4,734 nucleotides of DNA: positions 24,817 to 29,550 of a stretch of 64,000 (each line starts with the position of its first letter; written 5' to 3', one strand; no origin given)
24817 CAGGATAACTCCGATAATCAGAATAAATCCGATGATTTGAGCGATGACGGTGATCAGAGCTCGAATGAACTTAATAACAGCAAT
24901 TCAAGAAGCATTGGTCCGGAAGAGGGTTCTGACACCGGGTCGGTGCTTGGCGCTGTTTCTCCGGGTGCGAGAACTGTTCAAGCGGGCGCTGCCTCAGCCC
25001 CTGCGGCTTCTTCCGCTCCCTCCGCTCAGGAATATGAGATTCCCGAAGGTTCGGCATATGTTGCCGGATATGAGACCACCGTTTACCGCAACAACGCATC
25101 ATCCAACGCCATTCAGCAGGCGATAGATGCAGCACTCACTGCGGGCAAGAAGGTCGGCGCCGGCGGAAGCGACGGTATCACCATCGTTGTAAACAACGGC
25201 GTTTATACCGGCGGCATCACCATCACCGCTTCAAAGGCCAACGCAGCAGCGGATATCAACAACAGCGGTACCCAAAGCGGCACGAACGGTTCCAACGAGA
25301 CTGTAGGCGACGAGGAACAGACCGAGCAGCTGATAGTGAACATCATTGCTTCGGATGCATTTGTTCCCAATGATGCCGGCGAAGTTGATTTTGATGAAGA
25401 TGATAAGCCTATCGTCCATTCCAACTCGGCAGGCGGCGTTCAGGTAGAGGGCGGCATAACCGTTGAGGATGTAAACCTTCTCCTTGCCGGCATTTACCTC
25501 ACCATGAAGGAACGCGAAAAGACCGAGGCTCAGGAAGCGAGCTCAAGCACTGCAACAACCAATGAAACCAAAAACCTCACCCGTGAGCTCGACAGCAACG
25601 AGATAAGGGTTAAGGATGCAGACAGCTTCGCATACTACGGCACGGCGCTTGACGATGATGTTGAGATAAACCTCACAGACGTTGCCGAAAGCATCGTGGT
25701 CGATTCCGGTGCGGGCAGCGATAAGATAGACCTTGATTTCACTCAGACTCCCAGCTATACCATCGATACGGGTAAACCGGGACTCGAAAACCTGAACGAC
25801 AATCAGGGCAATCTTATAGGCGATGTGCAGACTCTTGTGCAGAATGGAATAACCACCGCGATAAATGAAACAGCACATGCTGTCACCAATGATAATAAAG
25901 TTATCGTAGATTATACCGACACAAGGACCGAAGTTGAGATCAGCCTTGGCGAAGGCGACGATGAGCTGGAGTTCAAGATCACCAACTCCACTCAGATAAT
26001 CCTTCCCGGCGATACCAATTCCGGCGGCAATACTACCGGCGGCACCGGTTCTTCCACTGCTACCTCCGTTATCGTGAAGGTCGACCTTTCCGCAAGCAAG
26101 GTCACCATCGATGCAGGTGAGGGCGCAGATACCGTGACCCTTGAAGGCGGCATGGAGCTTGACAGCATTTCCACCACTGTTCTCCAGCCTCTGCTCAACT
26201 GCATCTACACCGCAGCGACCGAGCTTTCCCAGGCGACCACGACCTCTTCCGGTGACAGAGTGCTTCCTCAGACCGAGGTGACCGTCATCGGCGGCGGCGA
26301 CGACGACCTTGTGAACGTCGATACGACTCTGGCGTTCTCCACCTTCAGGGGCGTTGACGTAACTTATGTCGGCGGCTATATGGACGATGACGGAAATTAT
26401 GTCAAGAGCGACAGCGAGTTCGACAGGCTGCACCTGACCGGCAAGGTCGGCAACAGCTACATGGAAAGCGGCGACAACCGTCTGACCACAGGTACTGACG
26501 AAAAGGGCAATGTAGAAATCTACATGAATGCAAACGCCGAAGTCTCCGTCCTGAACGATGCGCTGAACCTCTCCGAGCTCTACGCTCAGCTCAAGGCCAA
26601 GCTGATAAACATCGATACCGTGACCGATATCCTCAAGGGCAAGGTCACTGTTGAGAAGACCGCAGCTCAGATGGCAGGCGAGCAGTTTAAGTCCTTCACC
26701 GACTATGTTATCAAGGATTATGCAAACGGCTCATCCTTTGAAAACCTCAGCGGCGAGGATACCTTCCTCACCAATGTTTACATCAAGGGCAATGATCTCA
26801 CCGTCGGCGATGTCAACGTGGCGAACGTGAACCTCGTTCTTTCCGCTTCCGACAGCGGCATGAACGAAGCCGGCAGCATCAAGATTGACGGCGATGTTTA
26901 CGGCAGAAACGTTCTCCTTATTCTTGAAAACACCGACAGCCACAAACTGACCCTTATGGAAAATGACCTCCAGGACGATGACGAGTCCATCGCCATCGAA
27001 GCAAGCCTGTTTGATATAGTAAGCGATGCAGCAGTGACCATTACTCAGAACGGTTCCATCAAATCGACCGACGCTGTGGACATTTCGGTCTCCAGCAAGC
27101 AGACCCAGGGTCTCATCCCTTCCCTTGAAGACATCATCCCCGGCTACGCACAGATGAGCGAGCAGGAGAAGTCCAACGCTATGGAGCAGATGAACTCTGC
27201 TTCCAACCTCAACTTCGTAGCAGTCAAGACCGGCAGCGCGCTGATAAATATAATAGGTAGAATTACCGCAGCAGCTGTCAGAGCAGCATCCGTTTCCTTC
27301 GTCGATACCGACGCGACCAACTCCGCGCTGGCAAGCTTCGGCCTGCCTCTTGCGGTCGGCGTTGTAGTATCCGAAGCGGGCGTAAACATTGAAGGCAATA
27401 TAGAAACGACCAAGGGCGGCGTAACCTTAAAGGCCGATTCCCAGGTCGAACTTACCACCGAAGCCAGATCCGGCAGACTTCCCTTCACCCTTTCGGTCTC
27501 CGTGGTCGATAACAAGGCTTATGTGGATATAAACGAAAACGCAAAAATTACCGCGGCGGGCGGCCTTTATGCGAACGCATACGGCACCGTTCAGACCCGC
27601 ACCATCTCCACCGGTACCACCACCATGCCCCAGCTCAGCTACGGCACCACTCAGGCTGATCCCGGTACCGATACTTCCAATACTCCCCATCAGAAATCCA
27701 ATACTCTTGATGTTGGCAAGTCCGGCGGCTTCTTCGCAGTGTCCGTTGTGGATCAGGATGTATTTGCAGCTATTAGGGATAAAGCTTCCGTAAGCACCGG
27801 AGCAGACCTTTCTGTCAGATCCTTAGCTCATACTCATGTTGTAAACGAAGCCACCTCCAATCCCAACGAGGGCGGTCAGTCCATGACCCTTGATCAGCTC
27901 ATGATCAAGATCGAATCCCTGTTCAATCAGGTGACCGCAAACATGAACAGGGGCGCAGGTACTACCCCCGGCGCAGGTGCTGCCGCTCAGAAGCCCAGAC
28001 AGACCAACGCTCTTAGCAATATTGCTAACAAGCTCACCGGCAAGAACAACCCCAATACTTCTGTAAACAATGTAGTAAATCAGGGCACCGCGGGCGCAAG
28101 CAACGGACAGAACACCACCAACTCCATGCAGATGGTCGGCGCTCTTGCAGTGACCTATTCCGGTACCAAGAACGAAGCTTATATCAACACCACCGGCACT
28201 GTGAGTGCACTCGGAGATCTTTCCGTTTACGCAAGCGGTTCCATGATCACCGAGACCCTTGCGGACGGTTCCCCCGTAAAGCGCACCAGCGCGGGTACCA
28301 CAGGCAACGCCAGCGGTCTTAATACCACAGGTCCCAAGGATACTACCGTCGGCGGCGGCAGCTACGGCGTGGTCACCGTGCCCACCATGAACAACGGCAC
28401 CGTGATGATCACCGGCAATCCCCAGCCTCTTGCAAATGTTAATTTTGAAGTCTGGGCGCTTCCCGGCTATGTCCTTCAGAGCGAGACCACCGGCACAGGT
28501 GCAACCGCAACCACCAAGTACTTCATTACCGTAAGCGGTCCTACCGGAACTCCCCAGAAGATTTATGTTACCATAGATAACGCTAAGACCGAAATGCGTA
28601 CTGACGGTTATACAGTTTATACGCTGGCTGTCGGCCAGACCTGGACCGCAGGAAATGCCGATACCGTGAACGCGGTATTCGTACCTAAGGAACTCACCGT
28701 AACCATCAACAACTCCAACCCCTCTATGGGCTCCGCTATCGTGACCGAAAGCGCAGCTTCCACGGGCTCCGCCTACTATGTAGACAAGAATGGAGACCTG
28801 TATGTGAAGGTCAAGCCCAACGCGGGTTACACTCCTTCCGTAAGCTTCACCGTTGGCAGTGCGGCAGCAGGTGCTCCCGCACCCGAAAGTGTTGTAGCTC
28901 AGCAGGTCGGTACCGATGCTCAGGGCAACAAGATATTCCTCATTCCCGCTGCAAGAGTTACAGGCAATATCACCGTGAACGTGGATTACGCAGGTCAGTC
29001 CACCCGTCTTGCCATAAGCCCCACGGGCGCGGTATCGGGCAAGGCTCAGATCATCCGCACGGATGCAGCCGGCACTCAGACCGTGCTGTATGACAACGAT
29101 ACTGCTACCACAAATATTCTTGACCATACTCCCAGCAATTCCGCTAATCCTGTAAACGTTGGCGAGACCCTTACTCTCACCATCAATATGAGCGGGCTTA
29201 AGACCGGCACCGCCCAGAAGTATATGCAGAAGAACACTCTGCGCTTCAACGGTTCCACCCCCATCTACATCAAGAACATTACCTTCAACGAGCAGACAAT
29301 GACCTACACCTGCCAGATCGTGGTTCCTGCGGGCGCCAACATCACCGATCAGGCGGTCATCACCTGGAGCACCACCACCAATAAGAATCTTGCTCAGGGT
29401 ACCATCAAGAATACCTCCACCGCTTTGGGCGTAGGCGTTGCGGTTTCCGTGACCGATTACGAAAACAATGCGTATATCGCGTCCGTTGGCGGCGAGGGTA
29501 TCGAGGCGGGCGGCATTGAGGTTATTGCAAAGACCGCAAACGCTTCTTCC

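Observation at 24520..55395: Uninterrupted 30.9-kb ORF encoding a 10,291-aa secreted, wall-anchored mosaic fibre protein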

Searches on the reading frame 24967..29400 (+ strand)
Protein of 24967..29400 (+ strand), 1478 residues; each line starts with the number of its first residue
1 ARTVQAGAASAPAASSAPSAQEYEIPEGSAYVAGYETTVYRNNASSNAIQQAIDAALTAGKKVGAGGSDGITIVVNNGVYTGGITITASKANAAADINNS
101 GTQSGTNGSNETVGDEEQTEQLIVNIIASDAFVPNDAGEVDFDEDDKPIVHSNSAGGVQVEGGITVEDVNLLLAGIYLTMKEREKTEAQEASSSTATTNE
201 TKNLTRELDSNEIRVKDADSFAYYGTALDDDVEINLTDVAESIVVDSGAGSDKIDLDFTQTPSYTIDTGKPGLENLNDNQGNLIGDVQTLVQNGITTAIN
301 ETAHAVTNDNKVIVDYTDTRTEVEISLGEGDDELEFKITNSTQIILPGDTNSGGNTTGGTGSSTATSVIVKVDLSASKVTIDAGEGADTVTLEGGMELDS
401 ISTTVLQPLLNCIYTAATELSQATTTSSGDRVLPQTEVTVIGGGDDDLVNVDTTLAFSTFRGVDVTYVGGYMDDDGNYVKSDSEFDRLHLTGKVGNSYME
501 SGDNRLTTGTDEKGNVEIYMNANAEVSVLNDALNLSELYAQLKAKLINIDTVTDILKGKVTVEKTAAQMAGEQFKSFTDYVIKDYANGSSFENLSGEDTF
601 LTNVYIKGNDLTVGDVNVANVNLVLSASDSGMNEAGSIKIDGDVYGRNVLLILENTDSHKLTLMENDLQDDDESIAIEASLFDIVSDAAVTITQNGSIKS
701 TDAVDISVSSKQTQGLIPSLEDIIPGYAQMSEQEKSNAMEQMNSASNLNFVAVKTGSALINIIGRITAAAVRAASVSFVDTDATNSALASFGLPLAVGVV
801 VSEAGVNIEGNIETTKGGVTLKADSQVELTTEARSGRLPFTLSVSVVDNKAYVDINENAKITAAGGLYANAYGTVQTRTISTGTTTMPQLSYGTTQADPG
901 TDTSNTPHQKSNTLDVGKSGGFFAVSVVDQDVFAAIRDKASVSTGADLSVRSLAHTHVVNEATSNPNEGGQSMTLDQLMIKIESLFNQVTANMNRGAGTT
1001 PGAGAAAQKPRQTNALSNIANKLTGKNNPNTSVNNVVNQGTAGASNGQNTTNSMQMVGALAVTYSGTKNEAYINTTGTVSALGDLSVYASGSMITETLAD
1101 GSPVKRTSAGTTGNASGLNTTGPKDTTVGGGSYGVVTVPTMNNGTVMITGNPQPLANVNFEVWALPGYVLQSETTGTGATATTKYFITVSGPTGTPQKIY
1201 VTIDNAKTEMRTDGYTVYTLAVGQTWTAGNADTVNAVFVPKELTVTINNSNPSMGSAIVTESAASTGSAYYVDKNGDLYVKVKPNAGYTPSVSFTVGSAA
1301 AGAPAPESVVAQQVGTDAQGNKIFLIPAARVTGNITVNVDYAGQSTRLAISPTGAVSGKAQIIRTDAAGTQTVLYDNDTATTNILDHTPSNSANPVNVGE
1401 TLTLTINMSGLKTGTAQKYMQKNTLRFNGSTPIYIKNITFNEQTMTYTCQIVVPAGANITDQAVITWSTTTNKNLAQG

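Call 20: find_homologous_proteins(query=window:24967-28569:+, max_evalue=0.001)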
Query window:24967-28569:+ (1201 aa): 10 proteins with E <= 0.001 among 8000 candidates.
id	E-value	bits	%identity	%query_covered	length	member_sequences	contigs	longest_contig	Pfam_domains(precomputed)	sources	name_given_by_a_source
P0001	0.0e+0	1209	55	98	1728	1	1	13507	-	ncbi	ncbi:MAG: beta strand repeat-containing protein, partial [Lawsonibacter sp.]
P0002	0.0e+0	1151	56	92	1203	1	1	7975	-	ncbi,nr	ncbi:MAG: hypothetical protein VB071_08350, partial [Lawsonibacter sp.]|nr:hypothetical protein [Law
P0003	2.2e-202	693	42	91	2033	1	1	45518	PF18998.7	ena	-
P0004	2.7e-167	577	41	78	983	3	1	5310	-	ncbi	ncbi:MAG: hypothetical protein RR361_00710, partial [Anaerovorax sp.]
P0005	1.0e-150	522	49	51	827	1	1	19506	-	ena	-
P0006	1.1e-149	519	38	85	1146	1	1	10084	-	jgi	jgi:hypothetical protein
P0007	6.9e-143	496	38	80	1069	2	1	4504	-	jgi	-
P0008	2.5e-24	104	29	48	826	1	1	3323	-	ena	-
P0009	3.8e-21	93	25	93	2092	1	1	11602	-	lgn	-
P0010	5.4e-7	47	32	19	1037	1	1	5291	-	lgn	-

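Call 22: find_related_loci(query=A1, collection=genome_contigs, flank=10000)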
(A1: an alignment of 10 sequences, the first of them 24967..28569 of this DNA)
Query A1 (1201 aa) in genome_contigs; peptide patterns used: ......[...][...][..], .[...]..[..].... (x = any residue, [..] = any of these).
166 stretches matched a pattern; 37 encode a relative of the query (tblastn E <= 1e-3); 37 distinct loci.
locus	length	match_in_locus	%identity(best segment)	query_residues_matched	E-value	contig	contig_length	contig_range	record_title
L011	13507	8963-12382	55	23-1201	0e+0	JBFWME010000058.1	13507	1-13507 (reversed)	MAG: Lawsonibacter sp. isolate CA_2019_NHSR_82 NODE_9733_length_13507_cov_10.212257_NHSR, whole genome shotgun sequence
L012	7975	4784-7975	56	23-1123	0e+0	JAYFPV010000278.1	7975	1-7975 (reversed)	MAG: Lawsonibacter sp. isolate CA_137_R1 c_CA_000000030440, whole genome shotgun sequence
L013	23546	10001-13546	55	18-1201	0e+0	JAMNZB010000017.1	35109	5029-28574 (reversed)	MAG: Bacillota bacterium isolate Bin_4 Bin_4_scaffold_816, whole genome shotgun sequence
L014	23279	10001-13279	44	15-1183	0e+0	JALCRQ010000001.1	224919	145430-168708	MAG: Oscillibacter sp. isolate UW_MP_OSCL2_1 Ga0455773_000007, whole genome shotgun sequence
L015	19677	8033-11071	42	8-1108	0e+0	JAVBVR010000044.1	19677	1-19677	MAG: Anaerovoracaceae bacterium isolate ZNE14_Bin14 all_Scaff009928, whole genome shotgun sequence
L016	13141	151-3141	39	12-1148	0e+0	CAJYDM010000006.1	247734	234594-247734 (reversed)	MAG: Syntrophomonas sp. DTU019 isolate UFZ-1H11 genome assembly, contig: 6, whole genome shotgun sequence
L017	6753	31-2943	38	14-1113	0e+0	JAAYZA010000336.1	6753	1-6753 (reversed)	MAG: Syntrophomonadaceae bacterium isolate AS06rmzACSIP_276 605948_AS06, whole genome shotgun sequence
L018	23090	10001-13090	38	12-1181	0e+0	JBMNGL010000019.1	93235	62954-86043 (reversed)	MAG: Syntrophomonadaceae bacterium isolate SBF912LR0HQ0188 contig_5887, whole genome shotgun sequence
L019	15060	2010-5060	38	22-1170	0e+0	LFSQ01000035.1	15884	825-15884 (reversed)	MAG: Syntrophomonas sp. DTU019 scaffold4050, whole genome shotgun sequence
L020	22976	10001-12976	38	11-1148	0e+0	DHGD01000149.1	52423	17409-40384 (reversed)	MAG TPA_asm: Syntrophomonas sp. UBA4807 UBA4807_contig_989, whole genome shotgun sequence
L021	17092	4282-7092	36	22-1114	1e-169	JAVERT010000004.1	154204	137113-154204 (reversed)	MAG: Gudongella sp. isolate BF1_27 scaffold_132_c1_biofilm_2017, whole genome shotgun sequence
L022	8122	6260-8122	45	14-706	8e-159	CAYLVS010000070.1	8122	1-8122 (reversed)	MAG TPA_asm: uncultured Oscillospiraceae bacterium isolate SRP294416_co3_6 genome assembly, contig: NODE_19815_length_81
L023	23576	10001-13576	54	15-1201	0e+0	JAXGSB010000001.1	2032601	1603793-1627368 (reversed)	MAG: Candidatus Scatomorpha sp. isolate AnMBR.bin363 bin363_1, whole genome shotgun sequence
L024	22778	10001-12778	30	21-1105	3e-79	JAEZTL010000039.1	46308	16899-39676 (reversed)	MAG: Bacillota bacterium isolate OH_PDB_46 k127_650874, whole genome shotgun sequence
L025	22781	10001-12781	29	21-1105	4e-79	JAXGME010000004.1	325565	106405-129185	MAG: Christensenellales bacterium isolate AnMBR.bin225 bin225_4, whole genome shotgun sequence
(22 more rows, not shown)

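Call 27: search_solved_structures(query=window:24967-29400:+, max_evalue=1)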
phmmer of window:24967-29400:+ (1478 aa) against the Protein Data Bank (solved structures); distinct sequences matched with E-value up to 1: 0.

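Call 60: search_protein_families(library=pfam, proteins=[P0003, P0001, P0009], max_evalue=0.01)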
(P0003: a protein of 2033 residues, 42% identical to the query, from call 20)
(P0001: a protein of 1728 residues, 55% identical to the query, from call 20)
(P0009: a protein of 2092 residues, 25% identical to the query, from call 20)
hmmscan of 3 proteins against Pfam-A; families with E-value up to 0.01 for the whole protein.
P0003 (2033 aa): 1 family
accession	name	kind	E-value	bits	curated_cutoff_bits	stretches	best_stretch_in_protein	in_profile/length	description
PF18998.6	Flg_new_2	-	1.2e-11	44.8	23.6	2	1204-1277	4-71/73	Divergent InlB B-repeat domain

P0001 (1728 aa): 0 families

P0009 (2092 aa): 0 families

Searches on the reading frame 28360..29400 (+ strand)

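Call 30: search_protein_families(library=pfam, proteins=[window:28360-29400:+], max_evalue=10)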
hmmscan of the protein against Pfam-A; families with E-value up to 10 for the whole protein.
window:28360-29400:+ (347 aa): 5 families
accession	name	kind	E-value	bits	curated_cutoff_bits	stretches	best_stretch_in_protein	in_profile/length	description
PF22021.2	RbmA-like_FnIII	-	0.018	15.4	27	1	49-92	31-75/111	RbmA-like, FnIII domain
PF13953.12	PapC_C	-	0.1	12.9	27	1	117-156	8-44/66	PapC C-terminal domain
PF14870.12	PSII_BNR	-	0.1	12.3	27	1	63-154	105-175/303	Photosynthesis system II assembly factor YCF48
PF15533.11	Ntox33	-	0.12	13.3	28.4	1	139-160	38-59/65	Bacterial toxin 33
PF13584.12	BatD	-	0.15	13.2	24.1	1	260-317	3-60/92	BatD DUF11 like domain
